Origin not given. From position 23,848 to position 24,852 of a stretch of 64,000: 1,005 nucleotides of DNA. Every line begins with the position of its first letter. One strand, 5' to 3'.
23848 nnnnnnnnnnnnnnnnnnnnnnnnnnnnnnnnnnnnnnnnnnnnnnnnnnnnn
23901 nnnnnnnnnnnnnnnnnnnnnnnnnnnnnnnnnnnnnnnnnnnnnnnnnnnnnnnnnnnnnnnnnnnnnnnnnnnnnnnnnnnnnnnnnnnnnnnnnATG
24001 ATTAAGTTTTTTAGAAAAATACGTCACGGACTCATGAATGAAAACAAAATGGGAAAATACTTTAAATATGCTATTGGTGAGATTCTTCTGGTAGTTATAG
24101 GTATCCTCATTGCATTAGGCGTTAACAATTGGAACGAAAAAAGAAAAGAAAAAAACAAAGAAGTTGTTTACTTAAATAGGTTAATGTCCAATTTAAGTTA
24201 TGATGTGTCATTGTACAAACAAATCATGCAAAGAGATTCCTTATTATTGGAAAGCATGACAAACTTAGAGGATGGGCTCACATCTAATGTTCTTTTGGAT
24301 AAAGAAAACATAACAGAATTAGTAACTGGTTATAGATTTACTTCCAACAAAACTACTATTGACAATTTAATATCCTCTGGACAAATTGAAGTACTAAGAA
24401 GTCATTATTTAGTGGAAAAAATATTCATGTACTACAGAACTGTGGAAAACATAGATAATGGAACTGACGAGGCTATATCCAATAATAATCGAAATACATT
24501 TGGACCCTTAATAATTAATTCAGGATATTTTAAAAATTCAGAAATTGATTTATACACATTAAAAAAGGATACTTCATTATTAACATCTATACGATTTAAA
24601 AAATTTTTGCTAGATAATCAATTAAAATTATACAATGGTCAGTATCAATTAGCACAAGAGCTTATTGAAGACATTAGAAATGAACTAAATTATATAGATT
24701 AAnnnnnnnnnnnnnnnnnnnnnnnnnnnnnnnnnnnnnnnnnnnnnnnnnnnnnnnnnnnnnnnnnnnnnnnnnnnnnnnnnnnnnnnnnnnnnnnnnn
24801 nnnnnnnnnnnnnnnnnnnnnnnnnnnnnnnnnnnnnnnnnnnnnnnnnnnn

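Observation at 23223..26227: Four-gene tandem array of constant-anchor / variable-domain membrane paralogues wedged into the kynurenine cluster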

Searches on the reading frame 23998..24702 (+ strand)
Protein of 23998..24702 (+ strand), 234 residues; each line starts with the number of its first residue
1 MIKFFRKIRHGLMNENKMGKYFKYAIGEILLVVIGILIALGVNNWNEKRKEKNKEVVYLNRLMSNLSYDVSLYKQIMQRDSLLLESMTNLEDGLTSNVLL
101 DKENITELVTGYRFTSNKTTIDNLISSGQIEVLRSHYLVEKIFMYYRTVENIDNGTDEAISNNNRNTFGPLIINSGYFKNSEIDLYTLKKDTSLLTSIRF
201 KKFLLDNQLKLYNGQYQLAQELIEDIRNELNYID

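Call 3: search_protein_families(library=pfam, proteins=[window:23998-24702:+], max_evalue=1)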
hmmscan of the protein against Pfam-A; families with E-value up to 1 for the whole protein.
window:23998-24702:+ (234 aa): 1 family
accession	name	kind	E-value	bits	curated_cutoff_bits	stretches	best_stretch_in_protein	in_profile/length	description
PF19578.4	DUF6090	-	1.8e-12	47.9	23.5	1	28-138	1-115/182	Family of unknown function (DUF6090)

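Call 4: search_protein_families(library=ncbifam, proteins=[window:23998-24702:+], max_evalue=1)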
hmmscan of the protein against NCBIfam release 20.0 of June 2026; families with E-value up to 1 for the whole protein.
window:23998-24702:+ (234 aa): 0 families

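Call 36: search_protein_families(library=padloc, proteins=[window:23998-24702:+], max_evalue=1)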
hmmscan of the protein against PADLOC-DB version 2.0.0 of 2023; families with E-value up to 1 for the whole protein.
window:23998-24702:+ (234 aa): 0 families

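Call 63: find_homologous_proteins(query=window:23998-24699:+)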
Query window:23998-24699:+ (234 aa): 7981 proteins with E <= 0.001 among 8000 candidates; the best 120 are listed.
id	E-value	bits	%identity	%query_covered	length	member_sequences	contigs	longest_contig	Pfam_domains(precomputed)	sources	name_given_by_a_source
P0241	3.2e-143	493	100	100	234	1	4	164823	PF19578.4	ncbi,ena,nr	ncbi:MAG: DUF6090 family protein [Flavobacteriaceae bacterium]|nr:hypothetical protein [Flavobacteri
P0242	7.8e-141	485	99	100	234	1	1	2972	PF19578.4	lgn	-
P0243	6.3e-100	352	74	100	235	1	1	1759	PF19578.4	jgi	-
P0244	7.0e-85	302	67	98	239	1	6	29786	PF19578.4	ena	-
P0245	2.2e-74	268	63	94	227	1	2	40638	PF19578.4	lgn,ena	-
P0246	1.9e-72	262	58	100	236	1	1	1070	PF19578.4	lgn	-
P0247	1.2e-60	223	49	100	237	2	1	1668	PF19578.4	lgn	-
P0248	1.8e-58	216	52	100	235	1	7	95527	PF19578.4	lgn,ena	-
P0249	2.1e-58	216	52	100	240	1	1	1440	PF19578.4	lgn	-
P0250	2.7e-58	216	48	99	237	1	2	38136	PF19578.4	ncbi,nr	ncbi:MAG: hypothetical protein HKN00_11195 [Flavobacteriaceae bacterium]|nr:hypothetical protein [Ba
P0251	3.9e-58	215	52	100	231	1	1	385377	PF19578.4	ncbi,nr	ncbi:MAG: hypothetical protein K9J12_03785 [Melioribacteraceae bacterium]|nr:hypothetical protein [M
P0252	4.5e-58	215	52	100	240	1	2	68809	PF19578.4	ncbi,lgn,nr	ncbi:MAG: hypothetical protein K9I99_01850 [Melioribacteraceae bacterium]|nr:hypothetical protein [M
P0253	1.3e-57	213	51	100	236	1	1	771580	PF19578.4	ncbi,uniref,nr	ncbi:DUF6090 family protein [Aquimarina sp. 2201CG5-10]|uniref:DUF6090 family protein n=1 Tax=Aquima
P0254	1.9e-57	213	51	100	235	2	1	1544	PF19578.4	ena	-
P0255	1.6e-56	210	52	100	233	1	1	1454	PF19578.4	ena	-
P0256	3.0e-56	209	52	100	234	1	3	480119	PF19578.4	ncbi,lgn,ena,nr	ncbi:MAG: hypothetical protein BM564_01185 [Bacteroidetes bacterium MedPE-SWsnd-G2]|nr:MAG: hypothet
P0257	1.1e-55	207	50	100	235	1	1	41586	PF19578.4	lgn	-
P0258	1.5e-55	207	50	100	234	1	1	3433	PF19578.4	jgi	jgi:hypothetical protein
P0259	3.0e-55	206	48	98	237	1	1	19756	PF19578.4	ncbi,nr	ncbi:MAG: hypothetical protein HKN54_01320 [Flavobacteriaceae bacterium]|nr:hypothetical protein [Fl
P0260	1.5e-54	203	45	96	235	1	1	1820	PF19578.4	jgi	jgi:hypothetical protein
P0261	1.1e-53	200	47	99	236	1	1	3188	PF19578.4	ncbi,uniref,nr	ncbi:DUF6090 family protein [Winogradskyella vincentii]|uniref:Uncharacterized protein n=1 Tax=Winog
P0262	3.6e-53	199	47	100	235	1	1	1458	PF19578.4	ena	-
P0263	2.5e-52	196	47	100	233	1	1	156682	PF19578.4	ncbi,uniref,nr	ncbi:DUF6090 family protein [Aquimarina litoralis]|uniref:DUF6090 family protein n=1 Tax=Aquimarina 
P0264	1.4e-51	194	46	100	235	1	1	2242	PF19578.4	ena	-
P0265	2.9e-51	193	47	100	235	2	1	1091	PF19578.4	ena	-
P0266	9.6e-51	191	48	100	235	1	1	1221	PF19578.4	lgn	-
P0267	1.0e-50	191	48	100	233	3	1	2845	PF19578.4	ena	-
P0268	9.1e-50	188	46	100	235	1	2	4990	PF19578.4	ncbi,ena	-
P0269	1.1e-48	184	45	100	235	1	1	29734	PF19578.4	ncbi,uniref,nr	ncbi:DUF6090 family protein [Aquimarina litoralis]|uniref:DUF6090 family protein n=1 Tax=Aquimarina 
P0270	1.7e-48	183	45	94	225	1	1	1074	PF19578.4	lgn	-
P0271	2.5e-46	176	46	100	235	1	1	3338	PF19578.4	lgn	-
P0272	4.6e-46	176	45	100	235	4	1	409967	PF19578.4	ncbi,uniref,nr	ncbi:DUF6090 family protein [Aquimarina spongiae]|uniref:Uncharacterized protein n=1 Tax=Aquimarina 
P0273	1.1e-45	174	46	100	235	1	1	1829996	PF19578.4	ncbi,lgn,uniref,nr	ncbi:hypothetical protein SAMN04490243_0465 [Robiginitalea myxolifaciens]|uniref:Uncharacterized pro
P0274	1.0e-44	171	44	100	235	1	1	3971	PF19578.4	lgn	-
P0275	1.6e-43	167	43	100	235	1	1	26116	PF19578.4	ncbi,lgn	ncbi:MAG: DUF6090 family protein [Bacteroidota bacterium]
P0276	1.6e-40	157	44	92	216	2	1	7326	PF19578.4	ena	-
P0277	1.7e-40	157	41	98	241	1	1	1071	PF19578.4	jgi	jgi:Family of unknown function (DUF6090)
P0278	3.5e-39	153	42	99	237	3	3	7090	PF19578.4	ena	-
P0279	3.9e-38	150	39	95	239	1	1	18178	PF19578.4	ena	-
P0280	2.1e-37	147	38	98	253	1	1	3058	PF19578.4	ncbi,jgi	-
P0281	7.0e-37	146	53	61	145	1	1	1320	PF19578.4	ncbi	ncbi:MAG: DUF6090 family protein, partial [Bacteroidota bacterium]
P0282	3.6e-36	143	48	71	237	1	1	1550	PF19578.4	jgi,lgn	-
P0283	4.4e-35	140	47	71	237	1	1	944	PF19578.4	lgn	-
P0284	4.6e-35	140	48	71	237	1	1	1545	PF19578.4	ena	-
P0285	7.5e-35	139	40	88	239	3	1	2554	PF19578.4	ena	-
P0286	8.6e-35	139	48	71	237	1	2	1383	PF19578.4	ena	-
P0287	1.1e-34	138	42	81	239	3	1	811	PF19578.4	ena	-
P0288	2.2e-34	137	38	98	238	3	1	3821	PF19578.4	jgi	jgi:hypothetical protein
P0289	2.3e-34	137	45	77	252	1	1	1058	PF19578.4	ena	-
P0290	2.4e-34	137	42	98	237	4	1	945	PF19578.4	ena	-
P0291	6.4e-34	136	41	79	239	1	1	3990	PF19578.4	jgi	jgi:hypothetical protein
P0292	1.3e-33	135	37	98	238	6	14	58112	PF19578.4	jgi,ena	jgi:uncharacterized membrane protein YgaE (UPF0421/DUF939 family)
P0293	3.1e-33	134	38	88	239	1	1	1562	PF19578.4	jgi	-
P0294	6.6e-33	133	38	93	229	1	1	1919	PF19578.4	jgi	jgi:hypothetical protein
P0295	1.0e-32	132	45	74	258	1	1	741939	PF19578.4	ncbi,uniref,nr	ncbi:DUF6090 family protein [Ichthyenterobacterium sp. W332]|uniref:DUF6090 family protein n=1 Tax=M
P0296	1.9e-32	131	38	99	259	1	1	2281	PF19578.4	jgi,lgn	jgi:hypothetical protein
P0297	2.4e-32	131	37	99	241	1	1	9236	PF19578.4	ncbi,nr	ncbi:MAG: hypothetical protein KC469_10390 [Flavobacteriaceae bacterium]|nr:hypothetical protein [Fl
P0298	2.8e-32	130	38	93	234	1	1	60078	PF19578.4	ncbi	-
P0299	3.8e-32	130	37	99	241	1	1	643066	PF19578.4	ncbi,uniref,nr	ncbi:DUF6090 family protein [Ichthyenterobacterium sp. W332]|uniref:DUF6090 family protein n=1 Tax=M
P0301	7.5e-32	129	37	91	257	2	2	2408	PF19578.4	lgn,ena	-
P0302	1.1e-31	129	43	74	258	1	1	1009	PF19578.4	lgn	-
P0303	2.5e-31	127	39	91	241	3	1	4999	PF19578.4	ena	-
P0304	3.7e-31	127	43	73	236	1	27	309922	PF19578.4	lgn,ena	-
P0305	8.5e-31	126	36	98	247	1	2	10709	PF19578.4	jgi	-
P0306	9.1e-31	126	48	64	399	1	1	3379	PF19578.4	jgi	-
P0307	9.1e-31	126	39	93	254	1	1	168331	PF19578.4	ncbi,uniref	ncbi:DUF6090 family protein [Winogradskyella sp. A3E31]|uniref:DUF6090 family protein n=1 Tax=Winogr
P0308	3.3e-30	124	36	100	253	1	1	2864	PF19578.4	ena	-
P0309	3.5e-30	124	39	98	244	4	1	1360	PF19578.4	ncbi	-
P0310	4.0e-30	123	39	100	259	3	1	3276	PF19578.4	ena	-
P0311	4.0e-30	123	41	79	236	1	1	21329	PF19578.4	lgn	-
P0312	4.3e-30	123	36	98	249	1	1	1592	PF19578.4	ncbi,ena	-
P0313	1.2e-29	122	36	100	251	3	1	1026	PF19578.4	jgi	jgi:hypothetical protein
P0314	1.6e-29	121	41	77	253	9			PF19578.4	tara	tara:strand:+ start:387 stop:1148 length:762 start_codon:yes stop_codon:yes gene_type:complete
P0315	5.8e-29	120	36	98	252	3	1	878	PF19578.4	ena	-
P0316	6.1e-29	120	35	99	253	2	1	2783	PF19578.4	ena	-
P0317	6.7e-29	119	43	77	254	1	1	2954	PF19578.4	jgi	jgi:hypothetical protein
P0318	6.7e-29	119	38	99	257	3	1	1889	PF19578.4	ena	-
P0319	8.7e-29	119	35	98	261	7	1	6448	PF19578.4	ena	-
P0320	1.0e-28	119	42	77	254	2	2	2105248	PF19578.4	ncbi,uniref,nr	ncbi:DUF6090 family protein [Hyunsoonleella aestuarii]|uniref:Uncharacterized protein n=1 Tax=Hyunso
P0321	1.4e-28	118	38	98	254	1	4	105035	PF19578.4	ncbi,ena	-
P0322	1.6e-28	118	36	99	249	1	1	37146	PF19578.4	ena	-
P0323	2.3e-28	118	35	98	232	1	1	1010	PF19578.4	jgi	-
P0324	3.4e-28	117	38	98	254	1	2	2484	PF19578.4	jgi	jgi:hypothetical protein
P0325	4.9e-28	117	34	99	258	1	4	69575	PF19578.4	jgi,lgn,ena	-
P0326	5.4e-28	116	38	98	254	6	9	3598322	PF19578.4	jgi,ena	jgi:hypothetical protein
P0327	8.1e-28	116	37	91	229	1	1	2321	PF19578.4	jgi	jgi:hypothetical protein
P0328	8.7e-28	116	36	98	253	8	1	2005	PF19578.4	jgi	jgi:hypothetical protein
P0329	1.1e-27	116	45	65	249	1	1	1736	PF19578.4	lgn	-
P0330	1.4e-27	115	37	98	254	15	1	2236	PF19578.4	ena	-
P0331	1.4e-27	115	36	98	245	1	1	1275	PF19578.4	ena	-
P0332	2.1e-27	115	46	67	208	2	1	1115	PF19578.4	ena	-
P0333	2.5e-27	114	42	75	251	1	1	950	PF19578.4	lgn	-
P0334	3.7e-27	114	42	67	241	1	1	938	PF19578.4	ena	-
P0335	3.8e-27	114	33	99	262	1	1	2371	PF19578.4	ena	-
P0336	4.1e-27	114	37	98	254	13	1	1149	PF19578.4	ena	-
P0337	4.1e-27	114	39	77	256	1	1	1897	PF19578.4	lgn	-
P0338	4.7e-27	113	38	78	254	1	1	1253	PF19578.4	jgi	-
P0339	5.5e-27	113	39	79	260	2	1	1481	PF19578.4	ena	-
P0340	8.7e-27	113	43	77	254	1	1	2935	PF19578.4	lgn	-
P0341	1.0e-26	112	36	99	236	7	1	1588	PF19578.4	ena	-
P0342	1.2e-26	112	35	99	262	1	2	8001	PF19578.4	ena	-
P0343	1.9e-26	111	37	88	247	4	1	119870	PF19578.4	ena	-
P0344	2.4e-26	111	34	98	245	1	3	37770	PF19578.4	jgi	jgi:hypothetical protein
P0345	2.5e-26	111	42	73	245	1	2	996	PF19578.4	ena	-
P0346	3.3e-26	111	33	97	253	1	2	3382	PF19578.4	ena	-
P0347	3.7e-26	111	45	69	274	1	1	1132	PF19578.4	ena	-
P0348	3.9e-26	110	39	81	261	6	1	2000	PF19578.4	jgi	jgi:hypothetical protein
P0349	4.0e-26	110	41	78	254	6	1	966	PF19578.4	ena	-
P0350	4.4e-26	110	35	100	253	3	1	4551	PF19578.4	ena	-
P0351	4.6e-26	110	38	73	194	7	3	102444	PF19578.4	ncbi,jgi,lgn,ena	-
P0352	5.3e-26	110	40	87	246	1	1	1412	PF19578.4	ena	-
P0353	6.8e-26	110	36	88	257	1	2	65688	PF19578.4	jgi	jgi:hypothetical protein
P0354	7.7e-26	109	43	62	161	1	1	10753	PF19578.4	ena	-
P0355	7.7e-26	109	36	95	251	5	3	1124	PF19578.4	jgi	jgi:hypothetical protein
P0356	8.0e-26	109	36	97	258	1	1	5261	PF19578.4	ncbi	-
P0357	8.8e-26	109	40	83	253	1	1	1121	PF19578.4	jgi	-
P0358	1.0e-25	109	39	80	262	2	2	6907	PF19578.4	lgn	-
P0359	1.0e-25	109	40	76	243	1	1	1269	PF19578.4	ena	-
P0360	1.1e-25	109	37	79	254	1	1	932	PF19578.4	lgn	-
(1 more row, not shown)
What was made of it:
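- Patchy occurrence across phyla, with 52% identity between Flavobacteriaceae and Melioribacteraceae orthologues (call 63).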

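Call 68: find_encoding_contigs(protein=P0251, flank=8000, max_places=1)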
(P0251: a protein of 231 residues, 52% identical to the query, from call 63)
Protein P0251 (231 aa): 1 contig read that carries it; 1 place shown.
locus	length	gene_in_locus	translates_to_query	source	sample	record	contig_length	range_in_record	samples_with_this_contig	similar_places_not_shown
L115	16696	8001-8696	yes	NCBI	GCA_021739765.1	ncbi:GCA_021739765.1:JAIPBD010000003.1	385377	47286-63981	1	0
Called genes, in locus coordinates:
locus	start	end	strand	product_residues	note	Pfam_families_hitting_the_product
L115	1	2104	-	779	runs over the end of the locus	PF00515:TPR_1 (faint), PF07719:TPR_2 (faint), PF13176:TPR_7 (faint), PF13181:TPR_8 (faint), PF13424:TPR_12, PF14938:SNAP (weak), PF13424:TPR_12 (weak), PF02518:HATPase_c, +4 more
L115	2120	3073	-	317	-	PF00291:PALP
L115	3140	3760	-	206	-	PF00440:TetR_N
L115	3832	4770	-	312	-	PF02517:Rce1-like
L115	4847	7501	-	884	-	PF00133:tRNA-synt_1, PF09334:tRNA-synt_1g, PF13603:tRNA-synt_1_2, PF08264:Anticodon_1, PF10458:Val_tRNA-synt_C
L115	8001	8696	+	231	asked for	PF19578:DUF6090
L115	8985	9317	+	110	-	-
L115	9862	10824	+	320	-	PF02423:OCD_Mu_crystall, PF01488:Shikimate_DH (weak)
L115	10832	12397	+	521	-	PF03313:SDH_alpha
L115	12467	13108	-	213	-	PF03767:Acid_phosphat_B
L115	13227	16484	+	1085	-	PF14870:PSII_BNR (faint), PF25852:DUF6242_C (faint), PF02012:BNR (faint), PF15902:Sortilin-Vps10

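Call 76: predict_structure(alignment_id=A4)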
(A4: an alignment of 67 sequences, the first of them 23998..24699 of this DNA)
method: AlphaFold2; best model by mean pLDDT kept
length: 234 residues; sequences in the alignment: 67
mean_pLDDT: 89.2   pTM: 0.76
mean pLDDT of the five models: 89.2, 88.8, 87.8, 86.8, 84.3
residues with pLDDT >= 90: 148; 70-90: 65; 50-70: 21; < 50: 0
segments of 3 or more residues with pLDDT < 50: none
pLDDT, mean of each block of 10 residues (from residue 1): 81 87 89 92 92 96 98 97 90 78 71 93 95 94 97 95 89 72 64 88 95 98 98 92
secondary structure, 60 per line:
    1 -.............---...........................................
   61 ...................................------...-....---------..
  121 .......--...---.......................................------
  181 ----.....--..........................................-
elements in order: H2-14 H18-95 H106-109 H119-127 H136-174 H185-189 H192-233

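Call 78: fold_search(model_id=the predicted structure, library=pdb)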
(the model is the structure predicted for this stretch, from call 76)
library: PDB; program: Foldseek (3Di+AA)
matches with E <= 10: 724; with E <= 0.001: 0
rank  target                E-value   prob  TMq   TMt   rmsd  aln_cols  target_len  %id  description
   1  8s2p_AAA              5.4e-02  0.44  0.19  0.22  29.8       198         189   13  Crystal structure of Borrelia burgdorferi paralogous family 12 outer surface protein BBH37 (space group p21) (released 2025-03-05)
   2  8i7r_B4               6.9e-02  0.87  0.33  0.25  36.4       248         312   12  In situ structure of axonemal doublet microtubules in mouse sperm with 48-nm repeat (released 2023-10-11)
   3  8i7o_B3               7.3e-02  0.82  0.31  0.22  36.6       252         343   13  In situ structure of axonemal doublet microtubules in mouse sperm with 16-nm repeat (released 2023-10-11)
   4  4u5a_D                9.8e-02  0.30  0.18  0.22  14.0       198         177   17  Sporozoite Protein for Cell Traversal (released 2014-12-24)
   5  8s2p_BBB              1.2e-01  0.35  0.19  0.23  29.9       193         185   11  Crystal structure of Borrelia burgdorferi paralogous family 12 outer surface protein BBH37 (space group p21) (released 2025-03-05)
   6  4e40                  1.2e-01  0.23  0.18  0.17  29.6       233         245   13  The haptoglobin-hemoglobin receptor of Trypanosoma congolense (released 2013-01-16)
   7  8iyj_R4               1.3e-01  0.80  0.33  0.22  34.4       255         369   14  Cryo-EM structure of the 48-nm repeat doublet microtubule from mouse sperm (released 2023-07-05)
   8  8s2f_AAA              1.4e-01  0.47  0.21  0.27  28.2       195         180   14  Crystal structure of Borrelia burgdorferi paralogous family 12 outer surface protein BBH37 (released 2025-03-05)
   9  3o1h_A                1.4e-01  0.44  0.24  0.21  25.6       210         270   17  Crystal Structure of the TorS sensor domain - TorT complex in the presence of TMAO (released 2011-12-21)
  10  2xra_A                1.4e-01  0.33  0.19  0.22  21.0       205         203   18  crystal structure of the HK20 Fab in complex with a gp41 mimetic 5- Helix (released 2010-12-15)
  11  4uos                  1.5e-01  0.72  0.27  0.32  10.3       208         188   10  Thermodynamic hyperstability in parametrically designed helical bundles (released 2014-11-05)
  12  5jdo_A                1.6e-01  0.28  0.20  0.19  30.2       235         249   11  T. congolense haptoglobin-haemoglobin receptor in complex with haemoglobin (released 2016-04-27)
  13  4tql_A                1.7e-01  0.23  0.19  0.19  34.5       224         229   13  Computationally designed three helix bundle (released 2014-10-15)
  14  4tql_B                1.7e-01  0.23  0.19  0.19  34.1       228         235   14  Computationally designed three helix bundle (released 2014-10-15)
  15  3o1j_A                1.8e-01  0.41  0.24  0.21  25.4       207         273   14  Crystal Structure of the TorS sensor domain - TorT complex in the absence of isopropanol (released 2011-12-21)
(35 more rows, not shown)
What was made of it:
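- On Helical periplasmic sensor domains (4HB_MCP, TarH, HBM, TorS-type): Foldseek gives TorS E = 0.14 and McpS E = 0.5, with TM-score <= 0.32 (call 78).
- Closest known: Periplasmic helical-bundle sensor domains of receptors and kinases. Same: TorS and McpS appear among the weak fold matches (call 78).
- Closest known: Multigene receptor families built on elongated three-helix bundles. Same: They appear among the weak fold matches (call 78).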

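Call 87: find_encoding_contigs(protein=P0253, flank=10000, max_places=1)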
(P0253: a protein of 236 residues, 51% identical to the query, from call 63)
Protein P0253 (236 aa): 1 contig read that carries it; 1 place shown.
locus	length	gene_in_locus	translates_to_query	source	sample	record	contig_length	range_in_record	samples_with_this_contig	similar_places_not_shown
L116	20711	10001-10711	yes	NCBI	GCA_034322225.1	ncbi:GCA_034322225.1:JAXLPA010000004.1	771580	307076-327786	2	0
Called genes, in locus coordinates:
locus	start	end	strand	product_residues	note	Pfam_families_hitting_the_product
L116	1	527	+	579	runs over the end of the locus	-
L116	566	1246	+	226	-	-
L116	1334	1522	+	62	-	-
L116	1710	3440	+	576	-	PF10592:AIPR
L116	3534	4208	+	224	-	-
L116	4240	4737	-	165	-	-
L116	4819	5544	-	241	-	-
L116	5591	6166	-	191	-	-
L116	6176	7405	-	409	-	-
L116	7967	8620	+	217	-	-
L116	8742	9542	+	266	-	-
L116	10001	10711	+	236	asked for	PF19578:DUF6090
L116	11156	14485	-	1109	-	PF00082:Peptidase_S8, PF25059:FN3_DSCAM-DSCAML_C (faint), PF00041:fn3, PF16893:fn3_2 (faint), PF20009:GEVED, PF00041:fn3, PF20009:GEVED, PF18962:Por_Secre_tail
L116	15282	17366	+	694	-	PF13688:Reprolysin_5, PF13574:Reprolysin_2 (weak), PF13582:Reprolysin_3, PF02839:CBM_5_12 (weak), PF18962:Por_Secre_tail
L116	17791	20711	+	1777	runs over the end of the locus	PF26918:Ig_Eae (faint), PF18676:MBG_2, PF18962:Por_Secre_tail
